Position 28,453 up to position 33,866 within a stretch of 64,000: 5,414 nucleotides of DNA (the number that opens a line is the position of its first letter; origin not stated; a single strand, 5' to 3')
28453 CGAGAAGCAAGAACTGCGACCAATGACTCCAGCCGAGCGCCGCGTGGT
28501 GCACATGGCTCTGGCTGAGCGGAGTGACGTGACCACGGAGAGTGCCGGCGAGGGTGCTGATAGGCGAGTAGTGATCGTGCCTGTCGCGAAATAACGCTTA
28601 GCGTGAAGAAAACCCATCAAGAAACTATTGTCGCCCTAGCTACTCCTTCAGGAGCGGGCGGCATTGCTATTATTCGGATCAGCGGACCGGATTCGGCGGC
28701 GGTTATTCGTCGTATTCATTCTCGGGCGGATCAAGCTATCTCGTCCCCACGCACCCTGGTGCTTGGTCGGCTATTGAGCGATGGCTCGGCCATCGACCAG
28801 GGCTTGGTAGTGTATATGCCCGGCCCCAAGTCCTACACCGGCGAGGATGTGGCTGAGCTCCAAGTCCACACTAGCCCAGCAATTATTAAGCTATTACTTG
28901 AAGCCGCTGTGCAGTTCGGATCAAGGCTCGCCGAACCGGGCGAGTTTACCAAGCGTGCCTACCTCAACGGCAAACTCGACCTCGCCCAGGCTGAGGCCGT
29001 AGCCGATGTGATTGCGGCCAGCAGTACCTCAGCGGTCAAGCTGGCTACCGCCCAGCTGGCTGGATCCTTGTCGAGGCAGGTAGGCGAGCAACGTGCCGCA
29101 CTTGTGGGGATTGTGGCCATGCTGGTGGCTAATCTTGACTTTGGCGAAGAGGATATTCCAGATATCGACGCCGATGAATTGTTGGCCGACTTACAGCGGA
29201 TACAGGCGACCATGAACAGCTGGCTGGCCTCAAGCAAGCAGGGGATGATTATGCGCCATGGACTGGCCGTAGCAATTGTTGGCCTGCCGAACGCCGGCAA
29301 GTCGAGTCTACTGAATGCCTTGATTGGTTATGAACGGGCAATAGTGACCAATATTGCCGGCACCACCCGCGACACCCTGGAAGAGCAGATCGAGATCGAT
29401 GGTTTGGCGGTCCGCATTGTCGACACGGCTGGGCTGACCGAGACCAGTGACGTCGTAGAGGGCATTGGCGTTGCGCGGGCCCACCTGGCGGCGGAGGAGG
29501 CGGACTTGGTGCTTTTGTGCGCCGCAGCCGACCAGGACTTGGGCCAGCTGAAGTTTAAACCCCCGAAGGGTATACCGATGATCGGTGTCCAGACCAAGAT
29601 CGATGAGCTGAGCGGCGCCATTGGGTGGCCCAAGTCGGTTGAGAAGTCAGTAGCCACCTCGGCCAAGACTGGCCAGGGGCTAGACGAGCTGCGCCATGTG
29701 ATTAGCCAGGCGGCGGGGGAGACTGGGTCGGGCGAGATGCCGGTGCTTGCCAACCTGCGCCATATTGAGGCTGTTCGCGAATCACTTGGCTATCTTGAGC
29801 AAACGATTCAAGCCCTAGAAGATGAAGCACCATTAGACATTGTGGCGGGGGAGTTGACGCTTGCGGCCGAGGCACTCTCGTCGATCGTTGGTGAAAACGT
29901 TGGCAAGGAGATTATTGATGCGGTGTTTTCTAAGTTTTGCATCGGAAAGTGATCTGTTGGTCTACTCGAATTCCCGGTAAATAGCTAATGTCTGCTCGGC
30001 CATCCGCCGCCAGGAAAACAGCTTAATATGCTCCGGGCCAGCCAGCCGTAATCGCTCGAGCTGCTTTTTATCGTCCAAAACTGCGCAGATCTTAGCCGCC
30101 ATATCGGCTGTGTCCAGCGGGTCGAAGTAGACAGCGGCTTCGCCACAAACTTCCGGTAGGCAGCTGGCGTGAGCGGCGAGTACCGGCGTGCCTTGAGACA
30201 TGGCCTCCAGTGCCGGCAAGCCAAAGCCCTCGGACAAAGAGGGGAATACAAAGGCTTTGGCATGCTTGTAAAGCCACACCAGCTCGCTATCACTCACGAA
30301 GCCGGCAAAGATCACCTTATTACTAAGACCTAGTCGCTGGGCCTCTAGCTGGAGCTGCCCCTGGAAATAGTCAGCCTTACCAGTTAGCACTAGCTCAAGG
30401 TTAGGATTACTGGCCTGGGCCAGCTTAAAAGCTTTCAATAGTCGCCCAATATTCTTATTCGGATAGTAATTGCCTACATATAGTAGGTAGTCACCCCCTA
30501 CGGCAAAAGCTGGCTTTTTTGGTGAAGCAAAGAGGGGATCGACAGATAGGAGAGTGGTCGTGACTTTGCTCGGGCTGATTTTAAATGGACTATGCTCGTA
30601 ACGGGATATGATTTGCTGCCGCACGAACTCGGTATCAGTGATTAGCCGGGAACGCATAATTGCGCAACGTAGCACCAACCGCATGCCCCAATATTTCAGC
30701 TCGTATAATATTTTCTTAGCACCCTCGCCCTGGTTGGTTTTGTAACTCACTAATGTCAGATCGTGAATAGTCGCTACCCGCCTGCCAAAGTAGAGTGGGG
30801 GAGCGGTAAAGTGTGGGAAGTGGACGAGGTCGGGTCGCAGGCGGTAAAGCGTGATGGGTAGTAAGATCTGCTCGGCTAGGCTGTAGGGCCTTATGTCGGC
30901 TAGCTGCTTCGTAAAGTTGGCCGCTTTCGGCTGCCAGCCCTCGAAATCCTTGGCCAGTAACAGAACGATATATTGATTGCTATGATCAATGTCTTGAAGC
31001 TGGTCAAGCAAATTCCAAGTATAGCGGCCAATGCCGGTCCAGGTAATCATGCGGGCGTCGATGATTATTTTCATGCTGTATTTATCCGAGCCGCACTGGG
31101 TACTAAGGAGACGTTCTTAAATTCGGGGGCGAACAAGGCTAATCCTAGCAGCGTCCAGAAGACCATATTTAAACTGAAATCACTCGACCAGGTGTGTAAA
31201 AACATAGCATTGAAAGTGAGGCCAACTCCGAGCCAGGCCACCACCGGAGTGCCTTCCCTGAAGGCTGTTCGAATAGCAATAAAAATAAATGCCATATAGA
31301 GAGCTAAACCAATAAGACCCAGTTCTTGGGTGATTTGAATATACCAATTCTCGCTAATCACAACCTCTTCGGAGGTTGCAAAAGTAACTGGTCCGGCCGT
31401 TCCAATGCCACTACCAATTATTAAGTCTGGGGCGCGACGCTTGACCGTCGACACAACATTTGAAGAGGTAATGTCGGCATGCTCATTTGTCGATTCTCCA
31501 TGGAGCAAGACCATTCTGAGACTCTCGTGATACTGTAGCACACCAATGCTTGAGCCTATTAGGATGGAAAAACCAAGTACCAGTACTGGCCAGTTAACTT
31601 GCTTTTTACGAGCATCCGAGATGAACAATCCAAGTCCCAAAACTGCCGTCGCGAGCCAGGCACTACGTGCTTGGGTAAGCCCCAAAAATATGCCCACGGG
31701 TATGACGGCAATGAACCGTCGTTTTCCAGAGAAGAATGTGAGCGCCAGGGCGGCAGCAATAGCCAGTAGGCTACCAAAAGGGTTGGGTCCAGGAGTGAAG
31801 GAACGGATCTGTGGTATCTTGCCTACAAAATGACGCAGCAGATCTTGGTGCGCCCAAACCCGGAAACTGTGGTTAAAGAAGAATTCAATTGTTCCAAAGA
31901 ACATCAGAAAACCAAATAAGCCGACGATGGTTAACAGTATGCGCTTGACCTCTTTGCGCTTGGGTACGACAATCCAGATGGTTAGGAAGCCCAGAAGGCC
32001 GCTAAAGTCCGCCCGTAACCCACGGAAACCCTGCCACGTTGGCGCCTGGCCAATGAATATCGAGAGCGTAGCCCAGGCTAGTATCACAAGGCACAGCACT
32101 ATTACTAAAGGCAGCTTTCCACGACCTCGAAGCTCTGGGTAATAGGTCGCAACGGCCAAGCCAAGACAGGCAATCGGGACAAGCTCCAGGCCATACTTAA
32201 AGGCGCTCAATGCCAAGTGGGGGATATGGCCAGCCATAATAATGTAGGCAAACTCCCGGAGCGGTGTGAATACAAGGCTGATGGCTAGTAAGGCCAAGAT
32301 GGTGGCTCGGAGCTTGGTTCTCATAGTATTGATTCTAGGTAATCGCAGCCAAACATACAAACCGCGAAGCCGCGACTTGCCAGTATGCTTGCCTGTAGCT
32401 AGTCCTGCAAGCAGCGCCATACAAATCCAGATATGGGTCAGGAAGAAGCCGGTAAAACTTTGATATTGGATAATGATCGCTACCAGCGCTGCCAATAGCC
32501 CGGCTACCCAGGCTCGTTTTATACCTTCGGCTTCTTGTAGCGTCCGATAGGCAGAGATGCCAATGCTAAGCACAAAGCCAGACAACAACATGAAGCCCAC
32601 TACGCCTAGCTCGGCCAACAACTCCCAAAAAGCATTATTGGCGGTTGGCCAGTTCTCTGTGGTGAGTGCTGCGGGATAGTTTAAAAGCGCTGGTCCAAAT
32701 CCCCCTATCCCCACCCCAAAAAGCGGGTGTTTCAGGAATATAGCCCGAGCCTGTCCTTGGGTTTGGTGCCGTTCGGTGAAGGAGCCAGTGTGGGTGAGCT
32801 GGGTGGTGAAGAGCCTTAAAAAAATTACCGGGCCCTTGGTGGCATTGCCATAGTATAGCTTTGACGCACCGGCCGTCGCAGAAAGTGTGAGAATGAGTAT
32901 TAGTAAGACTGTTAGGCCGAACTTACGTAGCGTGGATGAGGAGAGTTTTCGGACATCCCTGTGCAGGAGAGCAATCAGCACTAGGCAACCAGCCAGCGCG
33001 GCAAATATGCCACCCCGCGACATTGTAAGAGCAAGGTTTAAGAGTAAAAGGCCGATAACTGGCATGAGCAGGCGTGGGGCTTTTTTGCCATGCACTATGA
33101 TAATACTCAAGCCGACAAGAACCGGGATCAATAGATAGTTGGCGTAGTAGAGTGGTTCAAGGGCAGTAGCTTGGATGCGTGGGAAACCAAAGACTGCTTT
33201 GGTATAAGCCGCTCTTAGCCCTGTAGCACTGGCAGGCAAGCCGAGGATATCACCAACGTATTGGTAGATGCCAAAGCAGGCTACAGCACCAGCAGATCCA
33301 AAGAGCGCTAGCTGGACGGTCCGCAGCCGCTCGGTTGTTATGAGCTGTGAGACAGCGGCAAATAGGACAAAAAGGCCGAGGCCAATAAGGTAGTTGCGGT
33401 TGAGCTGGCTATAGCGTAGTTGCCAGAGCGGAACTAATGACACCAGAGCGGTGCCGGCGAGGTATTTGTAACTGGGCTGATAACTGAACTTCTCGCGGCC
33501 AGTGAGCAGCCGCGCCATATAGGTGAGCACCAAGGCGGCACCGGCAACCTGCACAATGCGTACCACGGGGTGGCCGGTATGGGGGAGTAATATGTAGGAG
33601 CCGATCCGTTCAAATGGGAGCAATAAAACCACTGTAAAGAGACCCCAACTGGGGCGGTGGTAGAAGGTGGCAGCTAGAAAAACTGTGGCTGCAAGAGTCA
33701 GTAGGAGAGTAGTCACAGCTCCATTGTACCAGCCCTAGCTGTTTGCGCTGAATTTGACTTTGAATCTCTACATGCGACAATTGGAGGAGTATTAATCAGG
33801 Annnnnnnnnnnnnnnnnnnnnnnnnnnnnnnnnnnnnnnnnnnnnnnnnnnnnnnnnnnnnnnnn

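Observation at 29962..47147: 17-kb surface-glycan locus with GDP-mannose 4,6-dehydratase but no visible reductase/epimerase partner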

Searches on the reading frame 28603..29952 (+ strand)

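Call 4: search_protein_families(library=pfam, proteins=[window:28603-29952:+])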
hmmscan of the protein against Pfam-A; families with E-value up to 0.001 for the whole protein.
window:28603-29952:+ (449 aa): 6 families
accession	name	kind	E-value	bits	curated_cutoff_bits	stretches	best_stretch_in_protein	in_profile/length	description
PF12631.12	MnmE_helical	-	7.7e-52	176.9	40.1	1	127-446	1-211/211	MnmE helical domain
PF10396.14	TrmE_N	-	2.8e-39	134.4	29.8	1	8-124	1-117/117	GTP-binding protein TrmE N-terminus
PF01926.29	MMR_HSR1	-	2.2e-23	83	21.9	1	223-309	2-85/113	50S ribosome-binding GTPase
PF02421.24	FeoB_N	-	5.9e-12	45.8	27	1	222-309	2-88/156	Ferrous iron transport protein B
PF00350.29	Dynamin_N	-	0.00012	22.5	27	0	223-257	1-34/168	Dynamin family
PF04548.22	AIG1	-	0.00047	20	27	1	223-306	3-90/212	AIG1 family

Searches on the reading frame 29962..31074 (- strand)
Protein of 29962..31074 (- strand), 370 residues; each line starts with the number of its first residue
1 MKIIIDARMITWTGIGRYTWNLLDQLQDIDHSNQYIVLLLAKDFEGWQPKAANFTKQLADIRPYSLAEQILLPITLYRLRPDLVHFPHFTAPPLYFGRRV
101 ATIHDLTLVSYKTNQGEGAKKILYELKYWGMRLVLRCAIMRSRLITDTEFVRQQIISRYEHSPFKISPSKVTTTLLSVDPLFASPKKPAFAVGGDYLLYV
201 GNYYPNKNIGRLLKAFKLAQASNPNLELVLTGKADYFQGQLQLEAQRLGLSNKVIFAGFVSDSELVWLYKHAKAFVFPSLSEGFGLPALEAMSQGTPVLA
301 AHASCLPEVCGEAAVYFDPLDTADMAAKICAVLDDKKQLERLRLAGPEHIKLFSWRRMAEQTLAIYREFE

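Call 3: search_protein_families(library=pfam, proteins=[window:29962-31074:-])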
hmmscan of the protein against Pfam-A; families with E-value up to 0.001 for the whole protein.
window:29962-31074:- (370 aa): 5 families
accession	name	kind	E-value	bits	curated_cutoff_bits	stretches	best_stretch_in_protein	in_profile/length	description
PF00534.26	Glycos_transf_1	-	9.7e-35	120.1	26.4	1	185-346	6-169/172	Glycosyl transferases group 1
PF13692.12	Glyco_trans_1_4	-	3.7e-29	102.3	27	1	196-335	3-142/142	Glycosyl transferases group 1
PF20706.3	GT4-conflict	-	4.4e-10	39.5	26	1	198-312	201-322/385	Family 4 Glycosyltransferase in conflict systems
PF13524.12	Glyco_trans_1_2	-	1.1e-06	29.1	25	1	222-363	11-143/144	Glycosyl transferase-like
PF13439.12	Glyco_transf_4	-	9.8e-05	22.9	28.5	1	13-165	2-158/170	Glycosyltransferase Family 4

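Call 8: search_protein_families(library=ncbifam, proteins=[window:29962-31074:-], max_evalue=0.01)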
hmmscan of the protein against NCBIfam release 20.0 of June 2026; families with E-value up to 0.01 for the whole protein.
window:29962-31074:- (370 aa): 34 families (the best 25 are shown)
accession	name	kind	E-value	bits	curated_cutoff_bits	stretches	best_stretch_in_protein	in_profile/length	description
TIGR04047.1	MSMEG_0565_glyc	hypoth_equivalog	6e-31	107.9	259.85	1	193-368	192-373/373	MSMEG_0565 family glycosyltransferase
TIGR03449.1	mycothiol_MshA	equivalog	8.6e-23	80.9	462.5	1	142-368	166-402/406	D-inositol-3-phosphate glycosyltransferase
TIGR03999.1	thiol_BshA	equivalog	1.3e-18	67.1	273.7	1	196-368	201-372/375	N-acetyl-alpha-D-glucosaminyl L-malate synthase BshA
TIGR02149.1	glgA_Coryne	subfamily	2.3e-16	59.9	302.4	1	195-368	205-389/391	glycogen synthase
NF041876.1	EPS_EpsE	equivalog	8.9e-16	58.1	400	1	198-360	218-387/389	exopolysaccharide biosynthesis GT4 family glycosyltransferase EpsE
NF038295.1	EPS_HpsP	equivalog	8.8e-15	54.6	550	1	196-368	209-386/388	hormogonium polysaccharide biosynthesis glycosyltransferase HpsP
TIGR04063.1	stp3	hypoth_equivalog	9.4e-15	54.4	442.05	1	148-368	165-394/397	TIGR04063 family PEP-CTERM/XrtA system glycosyltransferase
TIGR04157.1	glyco_rSAM_CFB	subfamily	2.1e-14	53.3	400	1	195-312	228-341/406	TIGR04157 family glycosyltransferase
TIGR03088.1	stp2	hypoth_equivalog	1.9e-13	50.2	409.05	1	198-368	198-372/374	TIGR03088 family PEP-CTERM/XrtA system glycosyltransferase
NF041010.1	glycosy_Agl16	equivalog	8.5e-13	47.9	575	1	181-368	169-350/352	glycosylation protein Agl16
NF012028.0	PRK15484.1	subfamily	5.4e-12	45.5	618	1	146-360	145-369/380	lipopolysaccharide N-acetylglucosaminyltransferase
NF038255.1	exopoly_VpsD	equivalog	5.7e-12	45.2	300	1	207-308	216-319/381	VpsD family glycosyltransferase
NF053787.1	GlcN_PG_synth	equivalog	6.8e-12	44.9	480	1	197-368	200-358/361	N-acetylglucosaminyl phosphatidylglycerol synthase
NF046085.1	XrtY_assoc_Gly1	equivalog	8.9e-12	44.5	400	1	206-368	221-383/387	XrtY-associated glycosyltransferase XYAG1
NF047880.1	glyco_SdgA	exception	1.3e-10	40.5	800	1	198-353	319-474/488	serine-aspartate repeat adhesin O-glycosyltransferase SdgA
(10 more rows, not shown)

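Call 14: find_encoding_contigs(protein=window:29962-31074:-, flank=10000, max_places=6)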
Protein window:29962-31074:- (370 aa): no gene with exactly this product is on record in the collection.

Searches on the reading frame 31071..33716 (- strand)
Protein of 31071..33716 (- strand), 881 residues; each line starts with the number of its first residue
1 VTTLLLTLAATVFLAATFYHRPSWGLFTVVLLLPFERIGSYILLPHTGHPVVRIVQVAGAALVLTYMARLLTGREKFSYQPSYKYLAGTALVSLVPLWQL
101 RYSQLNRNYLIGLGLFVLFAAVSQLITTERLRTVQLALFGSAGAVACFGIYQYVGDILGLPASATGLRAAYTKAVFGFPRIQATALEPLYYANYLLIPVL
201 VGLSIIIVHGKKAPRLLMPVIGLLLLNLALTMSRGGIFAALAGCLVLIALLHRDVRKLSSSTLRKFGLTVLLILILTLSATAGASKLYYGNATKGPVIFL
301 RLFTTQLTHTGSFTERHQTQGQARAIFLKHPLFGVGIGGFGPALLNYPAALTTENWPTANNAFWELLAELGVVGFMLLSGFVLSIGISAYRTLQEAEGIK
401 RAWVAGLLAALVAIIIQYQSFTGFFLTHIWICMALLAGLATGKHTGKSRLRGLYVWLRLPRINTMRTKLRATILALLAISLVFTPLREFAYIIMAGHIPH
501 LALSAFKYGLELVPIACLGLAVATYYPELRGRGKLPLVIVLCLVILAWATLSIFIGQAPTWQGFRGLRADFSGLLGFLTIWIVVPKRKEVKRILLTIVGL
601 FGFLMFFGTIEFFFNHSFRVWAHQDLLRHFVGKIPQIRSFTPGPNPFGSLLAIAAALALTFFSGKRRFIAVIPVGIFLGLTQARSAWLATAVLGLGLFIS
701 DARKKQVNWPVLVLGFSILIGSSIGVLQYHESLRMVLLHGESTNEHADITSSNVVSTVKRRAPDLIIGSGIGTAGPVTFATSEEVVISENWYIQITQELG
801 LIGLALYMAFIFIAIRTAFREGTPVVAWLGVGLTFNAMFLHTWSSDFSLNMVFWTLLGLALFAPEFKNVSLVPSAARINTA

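Call 3: search_protein_families(library=pfam, proteins=[window:31071-33716:-])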
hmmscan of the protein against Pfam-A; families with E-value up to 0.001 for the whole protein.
window:31071-33716:- (881 aa): 1 family
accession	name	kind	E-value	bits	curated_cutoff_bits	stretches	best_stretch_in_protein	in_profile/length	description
PF04932.20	Wzy_C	-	1.9e-16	60.6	31.7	1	222-378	4-148/149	O-Antigen ligase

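Call 8: search_protein_families(library=ncbifam, proteins=[window:31071-33716:-], max_evalue=0.01)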
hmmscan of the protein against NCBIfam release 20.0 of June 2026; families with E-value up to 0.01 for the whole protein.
window:31071-33716:- (881 aa): 0 families

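Call 78: search_solved_structures(query=window:31071-33716:-, max_evalue=1)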
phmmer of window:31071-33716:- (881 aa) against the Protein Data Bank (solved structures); distinct sequences matched with E-value up to 1: 0.

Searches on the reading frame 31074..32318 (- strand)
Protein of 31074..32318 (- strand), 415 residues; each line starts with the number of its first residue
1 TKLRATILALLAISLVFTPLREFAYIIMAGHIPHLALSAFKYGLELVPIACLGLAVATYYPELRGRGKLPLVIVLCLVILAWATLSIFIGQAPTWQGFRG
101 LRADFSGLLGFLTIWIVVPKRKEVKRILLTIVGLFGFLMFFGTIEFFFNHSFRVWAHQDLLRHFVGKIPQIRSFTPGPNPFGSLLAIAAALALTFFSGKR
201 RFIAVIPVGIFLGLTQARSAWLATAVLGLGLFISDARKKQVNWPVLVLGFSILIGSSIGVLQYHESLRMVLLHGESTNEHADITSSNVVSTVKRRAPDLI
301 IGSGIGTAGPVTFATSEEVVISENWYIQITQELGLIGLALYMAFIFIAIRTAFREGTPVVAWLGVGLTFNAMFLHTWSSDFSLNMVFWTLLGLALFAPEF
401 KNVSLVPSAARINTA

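Call 12: search_protein_families(library=pfam, proteins=[window:31074-32318:-], max_evalue=5)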
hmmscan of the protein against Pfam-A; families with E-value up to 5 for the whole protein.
seq(415 aa): 2 families
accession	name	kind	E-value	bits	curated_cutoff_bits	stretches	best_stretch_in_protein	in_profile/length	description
PF04932.20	Wzy_C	-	0.00079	19.7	31.7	1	204-342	2-149/149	O-Antigen ligase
PF18916.5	Lycopene_cyc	-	0.047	14.7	27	1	108-169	11-71/92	Lycopene cyclase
